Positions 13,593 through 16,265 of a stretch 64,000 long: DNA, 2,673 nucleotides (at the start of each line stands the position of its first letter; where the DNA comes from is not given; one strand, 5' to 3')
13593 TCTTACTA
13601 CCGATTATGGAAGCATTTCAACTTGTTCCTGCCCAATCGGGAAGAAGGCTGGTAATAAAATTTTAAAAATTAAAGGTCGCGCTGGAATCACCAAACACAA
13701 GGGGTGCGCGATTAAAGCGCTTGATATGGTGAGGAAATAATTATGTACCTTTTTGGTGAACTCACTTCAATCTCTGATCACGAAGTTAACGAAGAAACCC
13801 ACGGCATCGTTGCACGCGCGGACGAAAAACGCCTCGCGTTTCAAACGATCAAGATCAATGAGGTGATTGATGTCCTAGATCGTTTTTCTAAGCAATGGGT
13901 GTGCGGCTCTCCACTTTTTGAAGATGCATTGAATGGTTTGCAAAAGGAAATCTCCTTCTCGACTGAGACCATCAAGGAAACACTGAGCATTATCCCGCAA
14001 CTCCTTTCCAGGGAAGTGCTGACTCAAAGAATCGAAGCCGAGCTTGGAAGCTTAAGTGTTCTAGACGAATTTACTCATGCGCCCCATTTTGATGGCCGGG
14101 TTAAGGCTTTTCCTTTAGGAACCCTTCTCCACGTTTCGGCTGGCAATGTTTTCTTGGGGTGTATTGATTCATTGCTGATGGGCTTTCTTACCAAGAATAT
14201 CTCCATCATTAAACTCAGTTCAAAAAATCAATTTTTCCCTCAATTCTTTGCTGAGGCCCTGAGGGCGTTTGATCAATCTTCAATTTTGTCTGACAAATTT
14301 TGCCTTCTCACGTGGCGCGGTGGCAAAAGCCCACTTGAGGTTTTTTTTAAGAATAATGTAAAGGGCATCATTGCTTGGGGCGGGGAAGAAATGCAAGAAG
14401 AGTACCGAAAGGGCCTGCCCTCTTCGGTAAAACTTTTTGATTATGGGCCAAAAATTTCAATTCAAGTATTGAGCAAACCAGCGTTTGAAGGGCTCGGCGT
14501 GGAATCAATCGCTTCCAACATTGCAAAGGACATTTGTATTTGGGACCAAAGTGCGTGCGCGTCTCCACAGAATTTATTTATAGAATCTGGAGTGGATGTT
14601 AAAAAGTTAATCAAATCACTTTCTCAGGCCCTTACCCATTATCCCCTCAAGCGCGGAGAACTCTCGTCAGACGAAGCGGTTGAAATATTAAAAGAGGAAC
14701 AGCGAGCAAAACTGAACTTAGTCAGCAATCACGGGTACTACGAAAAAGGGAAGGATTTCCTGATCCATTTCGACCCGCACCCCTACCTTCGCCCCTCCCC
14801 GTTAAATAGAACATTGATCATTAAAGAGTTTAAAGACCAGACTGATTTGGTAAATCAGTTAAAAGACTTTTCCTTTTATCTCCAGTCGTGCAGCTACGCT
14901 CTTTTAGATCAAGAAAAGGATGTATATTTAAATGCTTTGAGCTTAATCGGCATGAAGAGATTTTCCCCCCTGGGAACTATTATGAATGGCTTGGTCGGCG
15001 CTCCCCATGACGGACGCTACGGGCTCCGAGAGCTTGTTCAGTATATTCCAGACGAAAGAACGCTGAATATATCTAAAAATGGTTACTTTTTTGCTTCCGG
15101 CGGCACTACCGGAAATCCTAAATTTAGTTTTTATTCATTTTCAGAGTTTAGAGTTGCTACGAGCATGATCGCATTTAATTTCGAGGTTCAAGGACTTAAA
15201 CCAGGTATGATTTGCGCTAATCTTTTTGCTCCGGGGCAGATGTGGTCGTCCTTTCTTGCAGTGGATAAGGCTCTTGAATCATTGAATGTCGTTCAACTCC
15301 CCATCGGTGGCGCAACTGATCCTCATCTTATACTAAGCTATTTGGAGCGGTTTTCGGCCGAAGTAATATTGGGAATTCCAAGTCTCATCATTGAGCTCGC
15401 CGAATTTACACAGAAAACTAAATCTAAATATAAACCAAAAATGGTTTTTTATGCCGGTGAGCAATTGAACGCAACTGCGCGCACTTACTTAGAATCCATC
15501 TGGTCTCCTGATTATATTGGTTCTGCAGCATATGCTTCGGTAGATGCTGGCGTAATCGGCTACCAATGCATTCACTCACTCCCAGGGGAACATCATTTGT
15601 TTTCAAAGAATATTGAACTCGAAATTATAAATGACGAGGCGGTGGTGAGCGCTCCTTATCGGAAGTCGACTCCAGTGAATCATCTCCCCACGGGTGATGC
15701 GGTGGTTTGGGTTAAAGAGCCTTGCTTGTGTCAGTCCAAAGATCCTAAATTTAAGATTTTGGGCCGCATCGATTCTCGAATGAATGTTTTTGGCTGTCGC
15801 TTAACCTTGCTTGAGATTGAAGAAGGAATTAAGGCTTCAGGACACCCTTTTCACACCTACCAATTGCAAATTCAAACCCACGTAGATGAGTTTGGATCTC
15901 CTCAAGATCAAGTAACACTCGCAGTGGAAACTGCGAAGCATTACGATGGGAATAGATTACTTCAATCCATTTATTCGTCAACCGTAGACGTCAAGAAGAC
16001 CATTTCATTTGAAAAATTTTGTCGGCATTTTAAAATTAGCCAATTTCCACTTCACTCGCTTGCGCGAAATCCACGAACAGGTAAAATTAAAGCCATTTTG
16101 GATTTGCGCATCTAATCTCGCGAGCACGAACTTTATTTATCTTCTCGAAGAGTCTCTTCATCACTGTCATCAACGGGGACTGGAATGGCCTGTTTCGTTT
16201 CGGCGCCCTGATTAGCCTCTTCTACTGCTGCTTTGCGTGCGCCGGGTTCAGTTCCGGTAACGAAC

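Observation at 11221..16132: Three-gene LuxC/LuxE-like aldehyde-forming operon with a tandem-GNAT partner and an unusual reductase-ligase fusion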

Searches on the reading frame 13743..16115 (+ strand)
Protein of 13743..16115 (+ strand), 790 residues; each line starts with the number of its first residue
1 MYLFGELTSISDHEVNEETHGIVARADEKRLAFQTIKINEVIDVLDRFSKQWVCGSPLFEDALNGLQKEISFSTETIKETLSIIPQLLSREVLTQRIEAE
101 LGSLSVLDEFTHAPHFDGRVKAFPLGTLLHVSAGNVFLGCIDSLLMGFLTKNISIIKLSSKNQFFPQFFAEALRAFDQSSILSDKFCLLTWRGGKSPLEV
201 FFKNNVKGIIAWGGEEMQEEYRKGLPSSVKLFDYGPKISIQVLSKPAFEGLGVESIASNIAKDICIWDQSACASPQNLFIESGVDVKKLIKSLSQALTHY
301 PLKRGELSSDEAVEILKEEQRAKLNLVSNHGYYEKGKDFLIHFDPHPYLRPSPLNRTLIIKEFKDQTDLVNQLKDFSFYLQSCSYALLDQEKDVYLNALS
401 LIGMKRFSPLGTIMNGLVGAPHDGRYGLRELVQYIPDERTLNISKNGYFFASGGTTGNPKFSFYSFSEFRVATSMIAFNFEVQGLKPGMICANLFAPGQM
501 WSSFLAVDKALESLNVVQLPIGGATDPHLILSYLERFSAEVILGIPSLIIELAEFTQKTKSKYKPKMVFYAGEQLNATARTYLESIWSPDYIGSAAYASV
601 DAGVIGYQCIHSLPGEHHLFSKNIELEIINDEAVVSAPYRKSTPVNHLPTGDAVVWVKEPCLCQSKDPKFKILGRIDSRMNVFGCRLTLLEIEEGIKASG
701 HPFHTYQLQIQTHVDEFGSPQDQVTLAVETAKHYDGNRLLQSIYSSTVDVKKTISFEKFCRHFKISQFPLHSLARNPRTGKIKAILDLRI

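Call 3: search_protein_families(library=pfam, proteins=[window:13743-16115:+], max_evalue=0.1)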
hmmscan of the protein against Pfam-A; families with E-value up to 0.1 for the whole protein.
window:13743-16115:+ (790 aa): 3 families
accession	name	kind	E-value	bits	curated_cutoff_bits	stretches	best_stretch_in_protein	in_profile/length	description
PF05893.19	LuxC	-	4.9e-70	236.9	21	1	35-433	3-400/401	Acyl-CoA reductase (LuxC)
PF00501.34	AMP-binding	-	0.003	16.9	29.9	1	452-587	170-310/384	AMP-binding enzyme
PF05056.17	DUF674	-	0.039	13.3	24.4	1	122-171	293-343/445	Protein of unknown function (DUF674)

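Call 4: search_protein_families(library=ncbifam, proteins=[window:13743-16115:+], max_evalue=0.1)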
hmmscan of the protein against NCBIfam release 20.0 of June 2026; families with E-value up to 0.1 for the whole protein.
window:13743-16115:+ (790 aa): 13 families
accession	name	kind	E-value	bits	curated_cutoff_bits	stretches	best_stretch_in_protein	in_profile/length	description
NF052251.1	LCFA_red_LuxC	equivalog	1.5e-37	129.2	750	1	35-442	52-452/478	long-chain-fatty-acyl-CoA reductase LuxC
NF045666.1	DVU1553_fam_AMP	equivalog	1.6e-09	37.3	300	1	451-670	96-324/331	DVU_1553 family AMP-dependent CoA ligase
TIGR02155.1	PA_CoA_ligase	equivalog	1.1e-08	34.1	646.3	1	449-789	80-422/422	phenylacetate--CoA ligase PaaK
NF041878.1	paak_haloarch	equivalog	3.4e-08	32.5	700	1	449-738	85-382/427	phenylacetate--CoA ligase PaaK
NF053551.1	FlxY_rubin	equivalog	4.3e-05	22.4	520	1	523-760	153-403/424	flexirubin biosynthesis putative acyl-CoA ligase FlxY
NF041217.1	BagE_FevW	exception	0.00045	19.3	800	1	567-695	196-330/424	bagremycin/ferroverdin synthetase BagE/FevW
TIGR02304.1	aden_form_hyp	equivalog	0.0063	15.5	251.9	1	532-679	181-329/430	F390 synthetase-related protein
NF045786.1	OlefBLtnSynXan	equivalog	0.0095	14.4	900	1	449-560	175-279/544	olefin beta-lactone synthetase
NF006754.0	PRK09274.1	equivalog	0.047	11.8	478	1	450-589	182-315/555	fatty acid CoA ligase family protein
NF007815.0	PRK10524.1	equivalog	0.05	12.1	955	1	665-698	484-517/629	propionate--CoA ligase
TIGR02188.1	Ac_CoA_lig_AcsA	equivalog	0.076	11.2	724.95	0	664-696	489-521/629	acetate--CoA ligase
NF001208.0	PRK00174.1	subfamily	0.081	11.2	657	0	665-697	506-538/649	acetate--CoA ligase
TIGR01733.1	AA-adenyl-dom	subfamily_domain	0.082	11.7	317.4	0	665-697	367-399/409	amino acid adenylation domain-containing protein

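Call 6: find_related_loci(query=window:13743-16115:+, collection=genome_contigs, flank=8000)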
Query window:13743-16115:+ (790 aa) in genome_contigs; peptide patterns used: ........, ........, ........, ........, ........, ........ (x = any residue, [..] = any of these).
70 stretches matched a pattern, but none encodes a relative of the query by tblastn (E <= 1e-3).

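Call 7: find_homologous_proteins(query=window:13743-16115:+)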
Query window:13743-16115:+ (790 aa): 346 proteins with E <= 0.001 among 8000 candidates; the best 120 are listed.
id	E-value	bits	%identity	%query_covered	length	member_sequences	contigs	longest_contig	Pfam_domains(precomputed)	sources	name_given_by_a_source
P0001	0.0e+0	1804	100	100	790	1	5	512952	PF05893.20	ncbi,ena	-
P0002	0.0e+0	1098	61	100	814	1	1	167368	PF05893.20,PF00501.35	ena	-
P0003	1.5e-238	812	48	100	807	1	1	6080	PF05893.20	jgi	jgi:phenylacetate-CoA ligase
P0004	3.2e-237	808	48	100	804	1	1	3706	PF05893.20,PF00501.35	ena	-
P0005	1.7e-236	805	47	100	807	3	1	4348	PF05893.20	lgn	-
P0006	1.2e-235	803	48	100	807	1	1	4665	PF05893.20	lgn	-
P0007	1.3e-234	799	47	98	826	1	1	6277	PF05893.20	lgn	-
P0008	2.0e-232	792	47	100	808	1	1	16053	PF05893.20,PF00501.35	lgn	-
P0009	2.4e-232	792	48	100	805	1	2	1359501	PF05893.20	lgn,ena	-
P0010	8.2e-232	790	47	100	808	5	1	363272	PF05893.20,PF00501.35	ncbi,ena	-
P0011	1.8e-231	789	47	100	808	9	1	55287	PF05893.20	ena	-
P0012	1.7e-230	786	48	100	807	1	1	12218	PF05893.20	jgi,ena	-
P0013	4.0e-230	784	47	100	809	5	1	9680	PF05893.20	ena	-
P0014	2.8e-229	782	47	100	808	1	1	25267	PF05893.20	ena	-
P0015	3.6e-229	781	47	100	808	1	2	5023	PF05893.20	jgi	jgi:phenylacetate-coenzyme A ligase PaaK-like adenylate-forming protein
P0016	9.1e-229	780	47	100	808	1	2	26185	PF05893.20,PF00501.35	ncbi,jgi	jgi:phenylacetate-CoA ligase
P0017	1.4e-228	779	46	97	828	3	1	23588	PF05893.20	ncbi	-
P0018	1.6e-228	779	45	97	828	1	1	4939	PF05893.20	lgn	-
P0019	1.7e-228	779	47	100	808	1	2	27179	PF05893.20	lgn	-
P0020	1.8e-228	779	47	100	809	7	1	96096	PF05893.20,PF00501.35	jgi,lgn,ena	-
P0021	2.1e-228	779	48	95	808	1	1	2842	PF05893.20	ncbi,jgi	jgi:phenylacetate-CoA ligase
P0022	4.1e-228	778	46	100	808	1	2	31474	PF05893.20,PF00501.35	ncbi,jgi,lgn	-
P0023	1.1e-227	776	47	100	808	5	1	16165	PF05893.20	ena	-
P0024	1.6e-227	776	47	100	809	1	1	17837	PF05893.20,PF00501.35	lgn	-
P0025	2.0e-227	775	46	100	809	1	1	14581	PF05893.20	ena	-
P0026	2.2e-227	775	47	96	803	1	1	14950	PF05893.20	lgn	-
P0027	2.3e-227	775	47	97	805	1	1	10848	PF05893.20,PF00501.35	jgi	jgi:phenylacetate-CoA ligase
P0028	2.6e-227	775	46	100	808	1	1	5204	PF05893.20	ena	-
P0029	3.3e-227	775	45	97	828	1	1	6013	PF05893.20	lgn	-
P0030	4.4e-227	774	45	100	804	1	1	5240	PF05893.20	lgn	-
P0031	5.2e-227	774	47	96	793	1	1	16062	PF05893.20,PF00501.35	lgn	-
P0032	1.1e-226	773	47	100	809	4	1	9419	PF05893.20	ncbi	-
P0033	2.1e-226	772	47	100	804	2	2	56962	PF05893.20,PF00501.35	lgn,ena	-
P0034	7.2e-226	770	46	100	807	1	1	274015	PF05893.20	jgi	jgi:phenylacetate-CoA ligase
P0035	1.3e-225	769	46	100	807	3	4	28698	PF05893.20,PF00501.35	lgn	-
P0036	1.4e-225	769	46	100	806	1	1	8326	PF05893.20,PF00501.35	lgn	-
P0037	2.8e-225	768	46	100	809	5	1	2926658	PF05893.20,PF00501.35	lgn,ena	-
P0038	3.5e-225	768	46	100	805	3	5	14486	PF05893.20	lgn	-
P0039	8.0e-225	767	46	100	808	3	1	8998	PF05893.20,PF00501.35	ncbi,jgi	jgi:phenylacetate-CoA ligase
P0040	9.1e-225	767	47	96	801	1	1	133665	PF05893.20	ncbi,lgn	ncbi:MAG: acyl-CoA reductase [Bacteriovoracaceae bacterium]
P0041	9.7e-225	766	41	97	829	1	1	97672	PF05893.20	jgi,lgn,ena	-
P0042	4.1e-224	764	46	100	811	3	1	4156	PF05893.20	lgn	-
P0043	5.6e-224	764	44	100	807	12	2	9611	PF05893.20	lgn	-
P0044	7.3e-224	764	46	97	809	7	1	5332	PF05893.20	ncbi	-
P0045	1.3e-223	763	46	96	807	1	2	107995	PF05893.20,PF00501.35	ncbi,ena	-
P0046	1.8e-223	762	46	100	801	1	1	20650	PF05893.20,PF00501.35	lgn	-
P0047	2.0e-223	762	46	100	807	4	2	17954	PF05893.20,PF00501.35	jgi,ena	jgi:phenylacetate-CoA ligase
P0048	3.2e-223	761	49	96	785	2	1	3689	PF05893.20,PF00501.35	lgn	-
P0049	3.5e-223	761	53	55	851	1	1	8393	PF05893.20,PF00501.35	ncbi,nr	ncbi:MAG: hypothetical protein GY757_49090 [bacterium]|nr:hypothetical protein [bacterium]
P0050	3.5e-223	761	45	100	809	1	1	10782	PF05893.20,PF00501.35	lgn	-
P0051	4.3e-223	761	46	100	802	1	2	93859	PF05893.20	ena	-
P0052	5.4e-223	761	45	100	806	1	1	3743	PF05893.20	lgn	-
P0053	5.4e-223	761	46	100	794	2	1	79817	PF05893.20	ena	-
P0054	1.3e-222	759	48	95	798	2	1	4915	PF05893.20,PF00501.35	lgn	-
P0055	1.6e-222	759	47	100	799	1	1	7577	PF05893.20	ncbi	ncbi:MAG: acyl-CoA reductase [Bacteriovoracia bacterium]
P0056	4.7e-222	758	45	100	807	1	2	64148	PF05893.20,PF00501.35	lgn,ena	-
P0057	9.6e-222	757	46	100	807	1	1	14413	PF05893.20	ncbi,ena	-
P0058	2.4e-221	755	46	100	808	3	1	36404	PF05893.20,PF00501.35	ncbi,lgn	-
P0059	5.9e-221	754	45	100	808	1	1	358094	PF05893.20,PF00501.35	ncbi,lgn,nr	ncbi:MAG TPA: acyl-CoA reductase [Bacteriovoracaceae bacterium]|nr:acyl-CoA reductase [Bacteriovorac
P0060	6.9e-221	754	45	100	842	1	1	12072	PF05893.20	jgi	-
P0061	7.2e-221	754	47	100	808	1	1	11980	PF05893.20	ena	-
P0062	7.5e-221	754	46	100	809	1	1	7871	PF05893.20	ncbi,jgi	jgi:phenylacetate-CoA ligase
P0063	8.8e-221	753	46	100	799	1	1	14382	PF05893.20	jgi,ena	jgi:phenylacetate-coenzyme A ligase PaaK-like adenylate-forming protein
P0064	1.6e-220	753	44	100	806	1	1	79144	PF05893.20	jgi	jgi:phenylacetate-CoA ligase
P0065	2.0e-220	752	45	100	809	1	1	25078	PF05893.20,PF00501.35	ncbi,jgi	jgi:phenylacetate-CoA ligase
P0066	2.7e-220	752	46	96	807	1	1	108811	PF05893.20,PF00501.35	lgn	-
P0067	9.1e-220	750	45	100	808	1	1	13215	PF05893.20,PF00501.35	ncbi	-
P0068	1.5e-219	749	45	100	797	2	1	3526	PF05893.20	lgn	-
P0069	2.0e-219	749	47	100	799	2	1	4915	PF05893.20,PF00501.35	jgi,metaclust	metaclust:\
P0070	2.1e-219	749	44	100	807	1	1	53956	PF05893.20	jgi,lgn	jgi:phenylacetate-coenzyme A ligase PaaK-like adenylate-forming protein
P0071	2.4e-219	749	43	97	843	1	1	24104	PF05893.20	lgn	-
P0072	2.9e-219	748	47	100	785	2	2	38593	PF05893.20,PF00501.35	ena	-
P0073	3.0e-219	748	46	100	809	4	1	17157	PF05893.20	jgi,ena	jgi:phenylacetate-coenzyme A ligase PaaK-like adenylate-forming protein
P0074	3.2e-219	748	45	100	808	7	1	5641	PF05893.20,PF00501.35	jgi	-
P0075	3.7e-219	748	45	100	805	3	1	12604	PF05893.20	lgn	-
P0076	3.8e-219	748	45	100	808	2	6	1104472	PF05893.20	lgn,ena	-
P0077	4.6e-219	748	46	97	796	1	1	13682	PF05893.20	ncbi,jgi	jgi:phenylacetate-CoA ligase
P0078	6.1e-219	747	46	96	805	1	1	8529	PF05893.20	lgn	-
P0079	6.4e-219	747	46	100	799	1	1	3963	PF05893.20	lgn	-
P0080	8.3e-219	747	45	100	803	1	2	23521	PF05893.20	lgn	-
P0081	1.1e-218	746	45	100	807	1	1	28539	PF05893.20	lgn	-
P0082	1.3e-218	746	47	96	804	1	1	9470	PF05893.20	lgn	-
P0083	1.3e-218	746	46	100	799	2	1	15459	PF05893.20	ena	-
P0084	1.4e-218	746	46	100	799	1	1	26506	PF05893.20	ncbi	-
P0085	1.5e-218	746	46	96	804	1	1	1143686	PF05893.20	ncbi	-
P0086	1.7e-218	746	45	100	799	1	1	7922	PF05893.20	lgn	-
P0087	3.7e-218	745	46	100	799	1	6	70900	PF05893.20,PF00501.35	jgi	jgi:phenylacetate-CoA ligase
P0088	4.7e-218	744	44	100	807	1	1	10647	PF05893.20,PF00501.35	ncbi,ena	-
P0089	4.8e-218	744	46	100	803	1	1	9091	PF05893.20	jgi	jgi:phenylacetate-CoA ligase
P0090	6.0e-218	744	46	100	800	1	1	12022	PF05893.20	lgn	-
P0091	8.1e-218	744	45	100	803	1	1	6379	PF05893.20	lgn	-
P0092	9.9e-218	743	44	100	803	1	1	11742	PF05893.20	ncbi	-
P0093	1.2e-217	743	47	96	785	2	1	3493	PF05893.20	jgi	jgi:phenylacetate-CoA ligase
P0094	1.4e-217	743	47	96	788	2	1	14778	PF05893.20,PF00501.35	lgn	-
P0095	1.6e-217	743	46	100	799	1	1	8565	PF05893.20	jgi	jgi:phenylacetate-CoA ligase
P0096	1.7e-217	743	45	100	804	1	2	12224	PF05893.20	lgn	-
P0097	2.2e-217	742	45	100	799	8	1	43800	PF05893.20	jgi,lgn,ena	jgi:phenylacetate-coenzyme A ligase PaaK-like adenylate-forming protein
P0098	2.6e-217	742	42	98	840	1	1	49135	PF05893.20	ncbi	-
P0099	2.7e-217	742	45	100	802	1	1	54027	PF05893.20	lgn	-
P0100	4.2e-217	741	45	100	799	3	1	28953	PF05893.20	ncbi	-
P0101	4.3e-217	741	46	100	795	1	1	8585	PF05893.20,PF00501.35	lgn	-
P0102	5.1e-217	741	47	100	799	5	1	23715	PF05893.20,PF00501.35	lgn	-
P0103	5.5e-217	741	45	100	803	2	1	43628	PF05893.20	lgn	-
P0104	5.8e-217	741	47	96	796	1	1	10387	PF05893.20,PF00501.35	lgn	-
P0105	6.4e-217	741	45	96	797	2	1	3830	PF05893.20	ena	-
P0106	8.2e-217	740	46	96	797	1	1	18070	PF05893.20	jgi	jgi:phenylacetate-CoA ligase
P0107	9.1e-217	740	45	100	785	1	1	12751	PF05893.20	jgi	jgi:phenylacetate-coenzyme A ligase PaaK-like adenylate-forming protein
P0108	1.2e-216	740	45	100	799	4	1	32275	PF05893.20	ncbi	-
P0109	1.2e-216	740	45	100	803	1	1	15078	PF05893.20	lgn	-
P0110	1.9e-216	739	45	100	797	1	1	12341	PF05893.20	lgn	-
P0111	3.4e-216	738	47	95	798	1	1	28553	PF05893.20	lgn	-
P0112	3.7e-216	738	45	100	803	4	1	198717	PF05893.20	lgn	-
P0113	5.4e-216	738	46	100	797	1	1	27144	PF05893.20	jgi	jgi:phenylacetate-coenzyme A ligase PaaK-like adenylate-forming protein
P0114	5.7e-216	737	45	100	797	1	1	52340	PF05893.20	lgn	-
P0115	7.7e-216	737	44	100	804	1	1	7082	PF05893.20,PF00501.35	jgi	jgi:phenylacetate-coenzyme A ligase PaaK-like adenylate-forming protein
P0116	8.9e-216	737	46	100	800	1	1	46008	PF05893.20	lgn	-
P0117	2.4e-215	735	46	100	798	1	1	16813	PF05893.20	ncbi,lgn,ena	-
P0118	3.5e-215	735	44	100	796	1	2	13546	PF05893.20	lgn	-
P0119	3.7e-215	735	45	100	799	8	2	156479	PF05893.20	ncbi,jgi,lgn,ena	-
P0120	3.8e-215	735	46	100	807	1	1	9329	PF05893.20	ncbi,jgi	jgi:phenylacetate-CoA ligase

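Call 8: find_encoding_contigs(protein=P0001, flank=8000, max_places=3)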
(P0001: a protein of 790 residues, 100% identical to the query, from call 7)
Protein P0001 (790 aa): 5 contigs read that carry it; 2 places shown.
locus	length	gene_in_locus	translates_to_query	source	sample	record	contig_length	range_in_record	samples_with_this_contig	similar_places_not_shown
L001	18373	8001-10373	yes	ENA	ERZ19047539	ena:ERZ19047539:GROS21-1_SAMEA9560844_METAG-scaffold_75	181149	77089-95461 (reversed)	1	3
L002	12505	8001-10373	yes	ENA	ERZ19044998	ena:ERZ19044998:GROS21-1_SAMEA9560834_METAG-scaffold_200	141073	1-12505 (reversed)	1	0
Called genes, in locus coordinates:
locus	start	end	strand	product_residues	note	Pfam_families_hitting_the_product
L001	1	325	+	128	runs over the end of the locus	PF01597:GCV_H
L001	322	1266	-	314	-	-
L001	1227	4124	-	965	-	PF02347:GDC-P, PF21478:GcvP2_C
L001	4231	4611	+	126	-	-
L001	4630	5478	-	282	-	PF13103:TonB_2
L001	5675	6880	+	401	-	PF00583:Acetyltransf_1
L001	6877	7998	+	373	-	PF04443:LuxE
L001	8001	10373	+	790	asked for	PF05893:LuxC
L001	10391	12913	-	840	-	PF17092:PCB_OB (faint), PF00912:Transgly, PF00905:Transpeptidase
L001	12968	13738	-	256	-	PF01479:S4, PF01728:FtsJ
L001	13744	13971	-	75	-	PF02609:Exonuc_VII_S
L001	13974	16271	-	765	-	-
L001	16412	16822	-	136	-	PF02823:ATP-synt_DE_N, PF00401:ATP-synt_DE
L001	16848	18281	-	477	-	PF02874:ATP-synt_ab_N, PF00006:ATP-synt_ab, PF22919:ATP-synt_VA_C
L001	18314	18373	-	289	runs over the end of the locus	PF00231:ATP-synt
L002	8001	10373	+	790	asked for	PF05893:LuxC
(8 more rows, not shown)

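Call 9: find_encoding_contigs(protein=P0037, flank=8000, max_places=2)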
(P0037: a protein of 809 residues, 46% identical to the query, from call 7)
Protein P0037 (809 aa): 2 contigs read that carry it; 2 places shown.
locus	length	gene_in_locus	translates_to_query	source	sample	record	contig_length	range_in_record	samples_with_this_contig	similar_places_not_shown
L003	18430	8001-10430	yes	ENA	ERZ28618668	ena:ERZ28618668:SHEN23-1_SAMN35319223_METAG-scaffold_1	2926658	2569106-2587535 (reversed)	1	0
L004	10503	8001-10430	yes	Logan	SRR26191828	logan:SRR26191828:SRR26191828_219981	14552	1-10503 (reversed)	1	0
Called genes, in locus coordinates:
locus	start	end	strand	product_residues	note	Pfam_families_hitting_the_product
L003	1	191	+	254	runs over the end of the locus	-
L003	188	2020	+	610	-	PF00005:ABC_tran, PF00006:ATP-synt_ab (faint), PF02463:SMC_N (faint), PF03193:RsgA_GTPase (faint), PF13555:AAA_29 (faint), PF01926:MMR_HSR1 (faint), PF12848:ABC_tran_Xtn, PF00005:ABC_tran, +2 more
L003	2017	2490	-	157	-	-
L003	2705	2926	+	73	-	-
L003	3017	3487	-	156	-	PF09669:Phage_pRha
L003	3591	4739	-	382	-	-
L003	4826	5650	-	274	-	PF13532:2OG-FeII_Oxy_2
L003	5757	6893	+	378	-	PF00583:Acetyltransf_1, PF13302:Acetyltransf_3 (weak)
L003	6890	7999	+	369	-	PF04443:LuxE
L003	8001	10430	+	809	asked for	PF05893:LuxC, PF00501:AMP-binding (faint)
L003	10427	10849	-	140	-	-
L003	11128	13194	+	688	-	PF03030:H_PPase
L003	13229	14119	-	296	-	-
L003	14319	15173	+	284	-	PF12796:Ank_2, PF13637:Ank_4 (faint)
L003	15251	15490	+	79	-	PF13560:HTH_31 (weak), PF01381:HTH_3 (weak)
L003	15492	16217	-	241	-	PF03741:TerC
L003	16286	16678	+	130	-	-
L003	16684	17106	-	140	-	-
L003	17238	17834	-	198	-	-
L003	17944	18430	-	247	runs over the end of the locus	PF18626:Gln_deamidase_2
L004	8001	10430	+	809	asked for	PF05893:LuxC, PF00501:AMP-binding (faint)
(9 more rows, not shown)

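Call 10: find_encoding_contigs(protein=P0002, flank=8000, max_places=2)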
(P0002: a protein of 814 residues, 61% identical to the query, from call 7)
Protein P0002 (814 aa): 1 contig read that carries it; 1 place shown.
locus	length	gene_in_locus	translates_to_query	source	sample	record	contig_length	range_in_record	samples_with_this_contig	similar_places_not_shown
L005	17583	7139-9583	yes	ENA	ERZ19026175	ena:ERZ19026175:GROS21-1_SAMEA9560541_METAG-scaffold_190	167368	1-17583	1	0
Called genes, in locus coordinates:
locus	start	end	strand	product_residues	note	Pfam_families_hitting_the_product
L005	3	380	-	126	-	?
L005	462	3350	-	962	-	PF02347:GDC-P, PF01212:Beta_elim_lyase (faint), PF21478:GcvP2_C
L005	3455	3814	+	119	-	-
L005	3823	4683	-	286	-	PF13103:TonB_2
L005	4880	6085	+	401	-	PF00583:Acetyltransf_1, PF13508:Acetyltransf_7 (faint)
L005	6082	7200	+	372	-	PF04443:LuxE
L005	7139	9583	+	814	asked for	PF05893:LuxC, PF00501:AMP-binding (weak)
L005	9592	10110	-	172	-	-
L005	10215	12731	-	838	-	PF00912:Transgly, PF00905:Transpeptidase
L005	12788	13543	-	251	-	PF01479:S4, PF01728:FtsJ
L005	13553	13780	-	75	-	PF02609:Exonuc_VII_S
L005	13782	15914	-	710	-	-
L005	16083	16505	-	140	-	PF02823:ATP-synt_DE_N, PF00401:ATP-synt_DE (faint)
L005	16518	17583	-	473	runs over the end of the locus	PF02874:ATP-synt_ab_N, PF00006:ATP-synt_ab, PF22919:ATP-synt_VA_C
